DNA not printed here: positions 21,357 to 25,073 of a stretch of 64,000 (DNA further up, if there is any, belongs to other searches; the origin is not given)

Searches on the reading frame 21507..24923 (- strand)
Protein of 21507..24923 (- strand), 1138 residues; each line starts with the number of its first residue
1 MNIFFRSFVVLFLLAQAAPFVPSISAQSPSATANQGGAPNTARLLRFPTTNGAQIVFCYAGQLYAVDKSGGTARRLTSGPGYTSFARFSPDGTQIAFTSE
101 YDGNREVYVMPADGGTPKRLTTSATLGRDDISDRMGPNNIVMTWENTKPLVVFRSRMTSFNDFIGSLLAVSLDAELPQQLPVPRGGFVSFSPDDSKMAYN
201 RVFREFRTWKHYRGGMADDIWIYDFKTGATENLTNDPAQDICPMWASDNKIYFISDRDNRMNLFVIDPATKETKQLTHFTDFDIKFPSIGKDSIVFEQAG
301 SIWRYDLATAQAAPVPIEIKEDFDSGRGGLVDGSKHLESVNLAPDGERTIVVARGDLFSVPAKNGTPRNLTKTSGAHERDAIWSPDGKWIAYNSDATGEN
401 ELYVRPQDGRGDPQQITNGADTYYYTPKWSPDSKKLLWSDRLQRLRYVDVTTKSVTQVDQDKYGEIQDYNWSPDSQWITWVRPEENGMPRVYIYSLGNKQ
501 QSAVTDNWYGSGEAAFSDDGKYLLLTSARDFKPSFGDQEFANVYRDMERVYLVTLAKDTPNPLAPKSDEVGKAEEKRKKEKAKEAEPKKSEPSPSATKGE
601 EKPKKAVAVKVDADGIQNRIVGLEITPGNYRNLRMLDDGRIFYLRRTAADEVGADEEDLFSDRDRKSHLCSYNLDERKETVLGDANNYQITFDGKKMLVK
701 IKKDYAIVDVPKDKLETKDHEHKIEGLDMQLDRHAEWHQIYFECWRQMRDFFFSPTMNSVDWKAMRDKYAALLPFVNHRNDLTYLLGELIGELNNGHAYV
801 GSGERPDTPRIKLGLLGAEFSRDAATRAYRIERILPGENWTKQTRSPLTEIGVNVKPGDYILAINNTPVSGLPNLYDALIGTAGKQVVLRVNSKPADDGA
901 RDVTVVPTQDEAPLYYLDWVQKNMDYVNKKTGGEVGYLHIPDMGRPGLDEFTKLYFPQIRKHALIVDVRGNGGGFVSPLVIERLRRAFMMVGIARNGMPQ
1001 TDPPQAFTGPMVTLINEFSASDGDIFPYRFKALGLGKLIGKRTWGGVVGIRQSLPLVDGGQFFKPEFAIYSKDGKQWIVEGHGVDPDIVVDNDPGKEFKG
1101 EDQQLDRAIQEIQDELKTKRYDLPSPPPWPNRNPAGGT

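Call 68: search_protein_families(library=pfam, proteins=[window:21507-24923:-], max_evalue=0.0001)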
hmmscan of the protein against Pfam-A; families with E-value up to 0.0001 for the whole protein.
window:21507-24923:- (1138 aa): 8 families
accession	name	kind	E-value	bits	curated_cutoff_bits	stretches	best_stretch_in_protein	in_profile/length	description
PF07676.18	PD40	-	2.6e-31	107.3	20.9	2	368-404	2-38/38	WD40-like Beta Propeller Repeat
PF03572.23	Peptidase_S41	-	7.9e-26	91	24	1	935-1090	2-165/165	Peptidase family S41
PF14685.13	PDZ_Tricorn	-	1.4e-24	86.3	25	1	814-905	1-88/88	Tricorn protease PDZ domain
PF14684.11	Tricorn_C1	-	1.1e-19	70.5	24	1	734-791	2-59/59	Tricorn protease C1 domain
PF00930.27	DPPIV_N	-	1.1e-17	64.3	22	0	208-278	13-80/354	Dipeptidyl peptidase IV (DPP IV) N-terminal region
PF25174.1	Beta-prop_THOC3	-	1.3e-07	31.3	305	0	425-528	92-191/272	THOC3 beta-propeller domain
PF17820.7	PDZ_6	-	1.9e-06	28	27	1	845-891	8-52/54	PDZ domain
PF13449.12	Phytase-like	-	3.6e-06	27.5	27.6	0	293-397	82-182/284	Esterase-like activity of phytase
